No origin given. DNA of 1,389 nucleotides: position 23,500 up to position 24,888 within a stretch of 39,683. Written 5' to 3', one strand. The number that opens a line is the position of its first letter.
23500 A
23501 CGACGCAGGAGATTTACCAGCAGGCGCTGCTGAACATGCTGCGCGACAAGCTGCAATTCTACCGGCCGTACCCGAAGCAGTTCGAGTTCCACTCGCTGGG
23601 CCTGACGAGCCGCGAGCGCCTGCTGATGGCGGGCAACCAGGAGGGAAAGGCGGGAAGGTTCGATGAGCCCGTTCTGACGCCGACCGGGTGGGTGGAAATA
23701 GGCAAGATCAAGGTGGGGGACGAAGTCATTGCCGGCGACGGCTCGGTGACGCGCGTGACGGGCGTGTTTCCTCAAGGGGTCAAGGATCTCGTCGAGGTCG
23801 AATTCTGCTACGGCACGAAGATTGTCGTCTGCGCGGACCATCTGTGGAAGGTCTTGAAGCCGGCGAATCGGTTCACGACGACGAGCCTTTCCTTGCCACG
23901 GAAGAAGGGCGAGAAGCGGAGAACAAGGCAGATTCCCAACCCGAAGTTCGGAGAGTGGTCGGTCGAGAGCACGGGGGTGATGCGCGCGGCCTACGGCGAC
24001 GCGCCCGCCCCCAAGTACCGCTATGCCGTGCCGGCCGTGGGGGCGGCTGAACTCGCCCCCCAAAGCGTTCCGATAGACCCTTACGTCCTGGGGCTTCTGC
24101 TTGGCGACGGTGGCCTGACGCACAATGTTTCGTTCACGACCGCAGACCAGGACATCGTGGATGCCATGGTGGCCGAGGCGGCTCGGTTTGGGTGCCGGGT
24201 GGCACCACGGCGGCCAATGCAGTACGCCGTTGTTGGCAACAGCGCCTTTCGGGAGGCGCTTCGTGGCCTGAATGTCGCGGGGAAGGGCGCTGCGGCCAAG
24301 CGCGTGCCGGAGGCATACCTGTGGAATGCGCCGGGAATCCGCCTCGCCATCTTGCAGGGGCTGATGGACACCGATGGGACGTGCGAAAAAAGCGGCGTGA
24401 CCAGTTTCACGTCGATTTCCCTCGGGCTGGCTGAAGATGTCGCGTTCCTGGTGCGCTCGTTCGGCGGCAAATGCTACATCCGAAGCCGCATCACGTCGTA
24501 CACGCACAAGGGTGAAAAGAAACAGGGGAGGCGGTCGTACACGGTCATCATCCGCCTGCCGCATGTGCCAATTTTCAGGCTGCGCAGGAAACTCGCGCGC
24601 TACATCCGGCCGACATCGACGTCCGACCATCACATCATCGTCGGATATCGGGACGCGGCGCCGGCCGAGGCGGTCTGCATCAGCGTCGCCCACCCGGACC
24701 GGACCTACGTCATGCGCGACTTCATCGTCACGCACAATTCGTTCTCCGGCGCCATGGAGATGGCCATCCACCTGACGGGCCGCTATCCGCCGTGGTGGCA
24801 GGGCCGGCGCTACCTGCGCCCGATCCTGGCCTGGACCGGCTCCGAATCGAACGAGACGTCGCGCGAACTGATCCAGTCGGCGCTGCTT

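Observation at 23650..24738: Class-3-type intein with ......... homing endonuclease splitting the TerL Walker A loop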

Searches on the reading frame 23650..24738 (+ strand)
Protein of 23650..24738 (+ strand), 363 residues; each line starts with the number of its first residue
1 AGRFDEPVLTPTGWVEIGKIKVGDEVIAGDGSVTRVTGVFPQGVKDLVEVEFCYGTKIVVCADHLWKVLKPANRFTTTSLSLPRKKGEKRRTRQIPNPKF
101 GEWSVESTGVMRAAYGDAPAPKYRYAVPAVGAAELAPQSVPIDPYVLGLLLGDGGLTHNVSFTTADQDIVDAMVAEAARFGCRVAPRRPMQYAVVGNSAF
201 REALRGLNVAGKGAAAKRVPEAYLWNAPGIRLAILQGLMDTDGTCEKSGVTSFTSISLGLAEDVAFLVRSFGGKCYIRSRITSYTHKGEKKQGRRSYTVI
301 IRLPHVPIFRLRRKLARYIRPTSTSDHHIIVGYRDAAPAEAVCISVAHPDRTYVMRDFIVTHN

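Call 3: search_protein_families(library=pfam, proteins=[window:23650-24738:+], max_evalue=1)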
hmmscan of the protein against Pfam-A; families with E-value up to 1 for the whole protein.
window:23650-24738:+ (363 aa): 4 families
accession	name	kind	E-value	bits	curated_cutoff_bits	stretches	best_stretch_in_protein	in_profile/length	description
PF14528.11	LAGLIDADG_3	-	1.6e-08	35.1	22.5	1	231-292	3-59/82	LAGLIDADG-like domain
PF05203.21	Hom_end_hint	-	0.046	14.1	32.1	1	16-51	17-51/228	Hom_end-associated Hint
PF05204.19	Hom_end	-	0.075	13.6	21.1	0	219-290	2-75/110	Homing endonuclease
PF03144.31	GTP_EFTU_D2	-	0.1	13.5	30.3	1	12-43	5-42/73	Elongation factor Tu domain 2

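Call 4: search_protein_families(library=ncbifam, proteins=[window:23650-24738:+], max_evalue=1)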
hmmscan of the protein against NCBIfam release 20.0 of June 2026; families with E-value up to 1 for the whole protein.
window:23650-24738:+ (363 aa): 5 families
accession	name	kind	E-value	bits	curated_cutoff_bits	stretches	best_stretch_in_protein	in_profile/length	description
NF045703.1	rSAM_Tes_intein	exception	0.00026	18.9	1700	1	192-272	424-507/1040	tetraether lipid synthase Tes, intein-containing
NF005852.0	PRK07773.1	equivalog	0.00028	19.3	780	1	146-301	511-681/886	replicative DNA helicase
NF006207.0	PRK08332.1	equivalog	0.002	15.3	2400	1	177-293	1046-1159/1684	vitamin B12-dependent ribonucleotide reductase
NF038098.1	GyrA_w_intein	exception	0.026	12.4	1850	1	207-272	312-381/1232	intein-containing DNA gyrase subunit A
NF007411.0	PRK09947.1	equivalog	0.11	12.3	203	1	161-196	117-150/215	YdhW family putative oxidoreductase system protein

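Call 5: search_solved_structures(query=window:23650-24738:+, max_evalue=1, show_alignments=3)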
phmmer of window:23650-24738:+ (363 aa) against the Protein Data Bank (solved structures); distinct sequences matched with E-value up to 1: 9.
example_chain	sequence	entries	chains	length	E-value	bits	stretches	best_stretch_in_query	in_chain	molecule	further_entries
6rix_A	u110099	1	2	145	1.3e-08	37.5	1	7-68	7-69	Replicative DNA helicase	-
6riy_A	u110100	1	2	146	1.3e-08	37.5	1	7-68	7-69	Replicative DNA helicase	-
6bs8_A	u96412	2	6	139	3.4e-07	32.9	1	4-68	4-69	Replicative DNA helicase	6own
6riz_A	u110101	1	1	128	0.00016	24.1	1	7-68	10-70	gp41-1 intein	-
6qaz_A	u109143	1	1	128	0.0034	19.7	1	7-67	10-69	cyanophage-like gp41-1 intein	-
2cw7_A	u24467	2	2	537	0.0059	18.9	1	155-272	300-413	Endonuclease PI-PkoII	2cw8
2lwy_A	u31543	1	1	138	0.011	18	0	4-35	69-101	BACTERIAL INTEIN-LIKE DOMAIN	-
6rbk_C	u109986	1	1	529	0.42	12.8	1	288-345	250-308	Afp8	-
4e9m_A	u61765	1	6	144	0.99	11.6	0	286-359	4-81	Nucleotide-binding oligomerization domain-containing protein 1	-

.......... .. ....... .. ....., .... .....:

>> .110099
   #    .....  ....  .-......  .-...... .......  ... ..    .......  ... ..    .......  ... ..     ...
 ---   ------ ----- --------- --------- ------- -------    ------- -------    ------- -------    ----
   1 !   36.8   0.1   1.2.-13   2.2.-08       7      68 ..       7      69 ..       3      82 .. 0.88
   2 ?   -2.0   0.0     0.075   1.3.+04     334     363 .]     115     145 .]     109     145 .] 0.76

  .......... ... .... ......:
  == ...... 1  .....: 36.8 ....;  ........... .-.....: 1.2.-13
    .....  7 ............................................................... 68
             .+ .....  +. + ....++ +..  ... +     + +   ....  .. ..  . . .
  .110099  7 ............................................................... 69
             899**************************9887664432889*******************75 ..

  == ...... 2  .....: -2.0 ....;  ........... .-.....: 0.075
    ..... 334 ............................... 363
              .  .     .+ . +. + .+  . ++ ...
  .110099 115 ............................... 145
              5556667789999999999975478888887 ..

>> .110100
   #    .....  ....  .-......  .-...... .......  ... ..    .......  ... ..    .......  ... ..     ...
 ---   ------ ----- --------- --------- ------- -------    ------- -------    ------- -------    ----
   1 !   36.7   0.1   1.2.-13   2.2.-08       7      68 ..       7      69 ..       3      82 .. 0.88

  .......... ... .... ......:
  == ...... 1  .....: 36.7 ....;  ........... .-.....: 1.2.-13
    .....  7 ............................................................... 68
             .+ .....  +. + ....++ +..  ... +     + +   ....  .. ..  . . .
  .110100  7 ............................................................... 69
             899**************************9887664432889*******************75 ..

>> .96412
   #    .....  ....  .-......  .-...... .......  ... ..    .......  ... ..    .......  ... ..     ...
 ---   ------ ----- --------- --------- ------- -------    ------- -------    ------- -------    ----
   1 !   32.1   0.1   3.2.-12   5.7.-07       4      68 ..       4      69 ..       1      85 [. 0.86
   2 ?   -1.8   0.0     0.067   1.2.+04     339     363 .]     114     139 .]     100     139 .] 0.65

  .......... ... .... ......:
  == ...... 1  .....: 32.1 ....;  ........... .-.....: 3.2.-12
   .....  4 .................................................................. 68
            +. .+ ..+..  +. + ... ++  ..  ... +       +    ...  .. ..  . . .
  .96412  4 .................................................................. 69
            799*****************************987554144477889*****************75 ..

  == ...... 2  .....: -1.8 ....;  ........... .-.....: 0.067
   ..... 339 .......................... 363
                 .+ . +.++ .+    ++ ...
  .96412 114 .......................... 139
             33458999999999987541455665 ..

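Call 9: search_dna_similar(query=window:23650-24738:+, collection=phages, mode=protein, max_rows=30, max_evalue=0.001)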
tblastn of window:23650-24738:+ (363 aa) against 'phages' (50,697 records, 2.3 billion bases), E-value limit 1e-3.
Records with a match: 658; places in all: 700; records where one place covers at least 80% of the query: 592.
Best place of each record, by identity: <60% 658.
By first word of the organism name: Mycobacterium 299; Vibrio 65; Stx2a-converting 49; Klebsiella 43; Escherichia 23; Aeromonas 21; Pseudomonas 20; Gordonia 15; Enterococcus 14; Salmonella 12; and 40 more.
By host as written in the record: Mycobacterium smegmatis mc2 155 229; - 109; Mycobacterium smegmatis mc#155 34; Klebsiella pneumoniae 30; Mycobacterium smegmatis mc2155 11; Gordonia terrae 3612 11; Pseudomonas aeruginosa 9; Aeromonas hydrophila 9; and 123 more.
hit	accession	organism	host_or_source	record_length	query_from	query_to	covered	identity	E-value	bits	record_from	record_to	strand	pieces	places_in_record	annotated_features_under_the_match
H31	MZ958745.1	Mycobacterium phage Pinkcreek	Mycobacterium smegmatis ATCC 607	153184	6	363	99%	38.0%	2e-43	166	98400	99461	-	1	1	172: DNA helicase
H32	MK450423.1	Mycobacterium phage Stubby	Mycobacterium smegmatis mc2 155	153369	6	363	99%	38.0%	3e-43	166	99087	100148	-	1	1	173: DNA helicase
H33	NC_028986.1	Mycobacterium phage Alice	Mycobacterium smegmatis mc2 155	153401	6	363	99%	38.0%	3e-43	166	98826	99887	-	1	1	175: DarB-like antirestriction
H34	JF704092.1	Mycobacterium phage Alice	Mycobacterium smegmatis mc2 155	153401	6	363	99%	38.0%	3e-43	166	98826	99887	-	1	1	175: DNA helicase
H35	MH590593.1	Mycobacterium phage Rabinovish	Mycobacterium smegmatis mc2 155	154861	6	363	99%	38.0%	3e-43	166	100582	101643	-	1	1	182: DNA helicase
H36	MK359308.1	Mycobacterium phage Shaqnato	Mycobacterium smegmatis mc2 155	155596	6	363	99%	38.0%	3e-43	166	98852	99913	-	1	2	180: DNA helicase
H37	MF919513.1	Mycobacterium phage Koguma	Mycobacterium smegmatis mc2 155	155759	6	363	99%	38.0%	3e-43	166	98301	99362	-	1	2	DNA helicase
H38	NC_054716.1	Mycobacterium phage Cane17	Mycobacterium smegmatis mc2 155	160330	6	363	99%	38.0%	3e-43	166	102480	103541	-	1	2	179: DarB-like antirestriction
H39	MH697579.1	Mycobacterium phage Cane17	Mycobacterium smegmatis mc2 155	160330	6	363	99%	38.0%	3e-43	166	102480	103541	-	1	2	179: DNA helicase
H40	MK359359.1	Mycobacterium phage Colt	Mycobacterium smegmatis mc2 155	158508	6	363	99%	38.0%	3e-43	166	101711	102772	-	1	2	179: DNA helicase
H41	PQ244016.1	Mycobacterium phage Blubba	Mycobacterium smegmatis mc2 155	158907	6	363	99%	38.0%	3e-43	166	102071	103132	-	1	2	177: DNA helicase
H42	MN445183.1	Salmonella phage vB_SalM_SA002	Salmonella enterica subsp. enterica ...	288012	8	363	98%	36.9%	8e-47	176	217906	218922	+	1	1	putative RAD2/SF2 helicase 2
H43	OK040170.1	Serratia phage BUCT660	Serratia marcescens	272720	11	363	97%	36.7%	6e-42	162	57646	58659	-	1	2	helicase superfamily 1/2/ATP-binding domain-containing protein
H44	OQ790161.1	Xanthomonas phage RTH11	Xanthomonas sp.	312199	1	363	100%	35.3%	4e-43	165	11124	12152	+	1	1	putative DNA helicase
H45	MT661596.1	Proteus phage 10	Proteus mirabilis 3b10_21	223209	11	363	97%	36.1%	9e-50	184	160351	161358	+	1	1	helicase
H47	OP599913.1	Pseudomonas phage IR-QUMS-PaBa1-GHS-2021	Pseudomonas aeruginosa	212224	1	363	100%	34.8%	1e-42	164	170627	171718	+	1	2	terminase large subunit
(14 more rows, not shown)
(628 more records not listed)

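Call 11: find_homologous_proteins(query=window:23650-24738:+, max_evalue=1e-10)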
Query window:23650-24738:+ (363 aa): 250 proteins with E <= 1e-10 among 8000 candidates; the best 120 are listed.
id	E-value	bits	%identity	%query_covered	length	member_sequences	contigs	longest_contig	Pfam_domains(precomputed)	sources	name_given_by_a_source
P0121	3.3e-91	324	48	100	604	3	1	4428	PF03237.22,PF14528.12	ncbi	-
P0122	2.4e-88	315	47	100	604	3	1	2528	PF05204.20,PF03237.22,PF14528.12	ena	-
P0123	8.0e-76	273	44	98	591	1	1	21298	PF14528.12,PF13403.12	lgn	-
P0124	2.0e-75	272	44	98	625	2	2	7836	PF03237.22,PF14528.12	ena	-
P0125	4.3e-75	271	45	98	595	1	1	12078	PF03237.22,PF14528.12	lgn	-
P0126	1.0e-72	263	41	100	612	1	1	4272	PF03237.22,PF14528.12,PF13403.12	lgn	-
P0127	2.7e-72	262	44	100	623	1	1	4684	PF03237.22,PF14528.12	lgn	-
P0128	3.0e-72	262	42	99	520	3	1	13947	PF14528.12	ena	-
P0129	1.8e-71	259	42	98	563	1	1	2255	PF14528.12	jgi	jgi:phage terminase large subunit-like protein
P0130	4.0e-70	255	43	100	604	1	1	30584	PF05204.20,PF03237.22,PF14528.12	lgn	-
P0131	5.8e-70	254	41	98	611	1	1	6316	PF03237.22,PF14528.12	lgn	-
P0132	3.8e-68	248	43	100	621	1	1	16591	PF14528.12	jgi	jgi:phage terminase large subunit-like protein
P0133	1.4e-66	243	41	99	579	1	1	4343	PF05204.20,PF14528.12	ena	-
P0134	6.1e-64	234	36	99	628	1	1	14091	PF05204.20,PF03796.22,PF14528.12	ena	-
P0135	6.1e-64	234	36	99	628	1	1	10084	PF05204.20,PF03796.22,PF14528.12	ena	-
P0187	2.1e-45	173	38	99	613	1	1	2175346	PF05204.20,PF03237.22,PF14528.12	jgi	jgi:phage terminase large subunit-like protein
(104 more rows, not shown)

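Call 36: predict_structure(alignment_id=A1)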
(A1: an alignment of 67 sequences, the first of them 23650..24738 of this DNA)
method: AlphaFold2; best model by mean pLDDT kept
length: 363 residues; sequences in the alignment: 67
mean_pLDDT: 96.7   pTM: 0.93
mean pLDDT of the five models: 96.7, 96.6, 96.4, 96.3, 96.3
residues with pLDDT >= 90: 338; 70-90: 25; 50-70: 0; < 50: 0
segments of 3 or more residues with pLDDT < 50: none
pLDDT, mean of each block of 10 residues (from residue 1): 96 98 98 99 98 97 98 93 86 93 98 98 97 98 99 97 98 98 98 96 98 98 98 99 94 98 98 98 97 98 96 93 89 98 98 98 96
secondary structure, 60 per line:
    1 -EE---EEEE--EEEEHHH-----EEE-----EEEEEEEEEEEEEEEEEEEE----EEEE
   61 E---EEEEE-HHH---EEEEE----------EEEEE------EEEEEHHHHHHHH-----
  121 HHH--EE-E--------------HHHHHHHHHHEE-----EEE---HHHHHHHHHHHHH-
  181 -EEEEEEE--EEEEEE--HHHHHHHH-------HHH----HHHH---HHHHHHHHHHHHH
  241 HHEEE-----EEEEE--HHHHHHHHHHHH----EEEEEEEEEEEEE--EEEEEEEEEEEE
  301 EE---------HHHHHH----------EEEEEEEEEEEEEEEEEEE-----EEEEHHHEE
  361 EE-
elements in order: E7-10 E13-16 E25-27 E33-52 E57-61 E65-69 E77-81 E92-96 E103-107 H108-115 H144-153 E161-163 H167-179 E182-188 E191-196 H199-206 H221-224 H228-242 E243-245 E251-255 H258-269 E274-286 E289-302 H312-317 E328-346 E352-355 E359-362

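Call 41: fold_search(model_id=the predicted structure, library=pdb)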
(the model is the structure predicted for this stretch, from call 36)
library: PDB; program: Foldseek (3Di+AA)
matches with E <= 10: 751; with E <= 0.001: 56
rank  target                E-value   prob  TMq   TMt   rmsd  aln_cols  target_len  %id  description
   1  1lwt_A                3.0e-19  1.00  0.71  0.59   9.3       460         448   15  Crystal structure of the intein homing endonuclease PI-SceI bound to its substrate DNA (Ca2+ free) (released 2002-09-27)
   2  1ef0_A                3.8e-19  1.00  0.67  0.59   8.6       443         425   17  CRYSTAL STRUCTURE OF PI-SCEI MINIPRECURSOR (released 2000-06-07)
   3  1vde_B                9.8e-19  1.00  0.65  0.56   8.6       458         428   15  PI-SCEI, A HOMING ENDONUCLEASE WITH PROTEIN SPLICING ACTIVITY (released 1998-04-08)
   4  1vde_A                1.7e-18  1.00  0.67  0.58   8.4       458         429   14  PI-SCEI, A HOMING ENDONUCLEASE WITH PROTEIN SPLICING ACTIVITY (released 1998-04-08)
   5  7qsu                  3.2e-18  1.00  0.54  0.53   8.4       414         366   15  Crystal structure of homing endonuclease-associated TliVMA intein (C1A, d333-339) (released 2022-03-30)
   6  1lws_A                3.6e-18  1.00  0.73  0.64   6.2       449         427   14  Crystal structure of the intein homing endonuclease PI-SceI bound to its recognition sequence (released 2002-09-27)
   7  1um2_B                4.1e-18  1.00  0.70  0.61   7.0       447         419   16  Crystal Structure of the Vma1-Derived Endonuclease with the Ligated Extein Segment (released 2004-09-22)
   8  1dfa                  1.3e-17  1.00  0.67  0.61   9.1       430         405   16  CRYSTAL STRUCTURE OF PI-SCEI IN C2 SPACE GROUP (released 1999-12-08)
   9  1jva_B                1.6e-17  1.00  0.69  0.60   7.1       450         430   16  CRYSTAL STRUCTURE OF THE VMA1-DERIVED ENDONUCLEASE BEARING THE N AND C EXTEIN PROPEPTIDES (released 2002-08-29)
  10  1um2_A                7.9e-17  1.00  0.69  0.61   6.5       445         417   16  Crystal Structure of the Vma1-Derived Endonuclease with the Ligated Extein Segment (released 2004-09-22)
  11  1jva_A                1.2e-16  1.00  0.66  0.57   9.5       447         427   16  CRYSTAL STRUCTURE OF THE VMA1-DERIVED ENDONUCLEASE BEARING THE N AND C EXTEIN PROPEPTIDES (released 2002-08-29)
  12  1ef0_B                1.4e-16  1.00  0.66  0.61   8.7       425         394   16  CRYSTAL STRUCTURE OF PI-SCEI MINIPRECURSOR (released 2000-06-07)
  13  7qss                  1.0e-15  1.00  0.52  0.45  10.1       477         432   14  Crystal structure of homing endonuclease-associated TliVMA intein (C1A) (released 2022-03-30)
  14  7qst                  8.7e-14  1.00  0.52  0.52  10.8       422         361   16  Crystal structure of homing endonuclease-associated PhoVMA intein (C1A) (released 2022-03-30)
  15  1dq3                  1.2e-10  1.00  0.53  0.43   8.6       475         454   11  CRYSTAL STRUCTURE OF AN ARCHAEAL INTEIN-ENCODED HOMING ENDONUCLEASE PI-PFUI (released 2000-07-05)
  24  6rix_A                8.0e-06  1.00  0.18  0.49  15.1       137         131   24  Crystal structure of MchDnaB-1 intein (released 2020-05-13)
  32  6rix_B                1.2e-05  1.00  0.18  0.49   1.3        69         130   40  Crystal structure of MchDnaB-1 intein (released 2020-05-13)
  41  6bs8_C                1.8e-05  1.00  0.19  0.52  15.6       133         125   24  The class 3 DnaB intein from Mycobacterium smegmatis (released 2018-11-21)
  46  6bs8_A                2.6e-05  1.00  0.17  0.47  14.3       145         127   25  The class 3 DnaB intein from Mycobacterium smegmatis (released 2018-11-21)
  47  6bs8_B                3.3e-05  1.00  0.17  0.46  14.3       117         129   27  The class 3 DnaB intein from Mycobacterium smegmatis (released 2018-11-21)
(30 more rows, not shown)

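Call 51: find_related_loci(query=window:23650-24738:+, collection=viral_contigs, flank=3000)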
Query window:23650-24738:+ (363 aa) in viral_contigs; peptide patterns used: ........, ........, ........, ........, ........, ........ (x = any residue, [..] = any of these).
10 stretches matched a pattern; 6 encode a relative of the query (tblastn E <= 1e-3); 6 distinct loci.
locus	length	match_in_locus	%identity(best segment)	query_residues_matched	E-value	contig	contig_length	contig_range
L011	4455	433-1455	33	8-363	7e-52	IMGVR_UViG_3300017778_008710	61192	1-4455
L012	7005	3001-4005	37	6-363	2e-49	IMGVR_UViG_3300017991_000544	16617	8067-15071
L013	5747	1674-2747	36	5-363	8e-48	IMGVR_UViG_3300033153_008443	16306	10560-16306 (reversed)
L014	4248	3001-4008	33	6-363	1e-46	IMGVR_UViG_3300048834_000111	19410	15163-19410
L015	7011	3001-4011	31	8-363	6e-40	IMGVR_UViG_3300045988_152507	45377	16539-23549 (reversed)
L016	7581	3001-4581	36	5-363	1e-37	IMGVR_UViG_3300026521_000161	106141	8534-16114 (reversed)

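Call 53: find_encoding_contigs(protein=P0187, flank=6000, max_places=2)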
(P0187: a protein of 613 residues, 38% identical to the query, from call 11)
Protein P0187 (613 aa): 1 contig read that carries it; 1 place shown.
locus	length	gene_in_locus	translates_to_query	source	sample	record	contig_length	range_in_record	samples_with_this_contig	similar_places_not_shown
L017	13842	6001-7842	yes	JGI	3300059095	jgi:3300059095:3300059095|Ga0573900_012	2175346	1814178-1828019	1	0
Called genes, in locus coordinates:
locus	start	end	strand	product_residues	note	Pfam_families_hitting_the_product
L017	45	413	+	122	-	-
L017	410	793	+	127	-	-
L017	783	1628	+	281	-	-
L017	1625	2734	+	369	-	-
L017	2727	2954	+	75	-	-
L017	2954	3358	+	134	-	-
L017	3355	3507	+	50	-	-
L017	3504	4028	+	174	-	-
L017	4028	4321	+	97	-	-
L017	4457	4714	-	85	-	-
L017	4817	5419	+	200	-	PF18894:PhageMetallopep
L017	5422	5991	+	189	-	PF10045:DUF2280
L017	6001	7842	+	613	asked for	PF05204:Hom_end (weak), PF14528:LAGLIDADG_3 (weak), PF03237:Terminase_6N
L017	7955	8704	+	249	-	PF17289:Terminase_6C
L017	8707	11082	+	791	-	-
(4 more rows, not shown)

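Call 58: get_annotated_region(hit=H47, flank=2500)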
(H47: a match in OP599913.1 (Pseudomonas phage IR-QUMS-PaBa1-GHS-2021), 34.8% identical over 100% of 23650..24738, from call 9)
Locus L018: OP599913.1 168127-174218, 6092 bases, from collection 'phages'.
description: Pseudomonas phage IR-QUMS-PaBa1-GHS-2021, complete genome.
organism: Pseudomonas phage IR-QUMS-PaBa1-GHS-2021 (NCBI taxid 2996161)
taxonomy: Viruses; Duplodnaviria; Heunggongvirae; Uroviricota; Caudoviricetes; Elvirus
host: Pseudomonas aeruginosa; source: wastewater; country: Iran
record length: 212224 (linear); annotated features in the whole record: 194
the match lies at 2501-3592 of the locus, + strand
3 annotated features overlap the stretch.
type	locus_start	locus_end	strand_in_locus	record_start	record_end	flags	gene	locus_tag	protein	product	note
CDS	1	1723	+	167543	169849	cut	-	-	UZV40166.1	hypothetical protein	-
CDS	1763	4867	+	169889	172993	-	-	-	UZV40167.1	terminase large subunit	-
CDS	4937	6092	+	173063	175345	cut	-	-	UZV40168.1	terminase large subunit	-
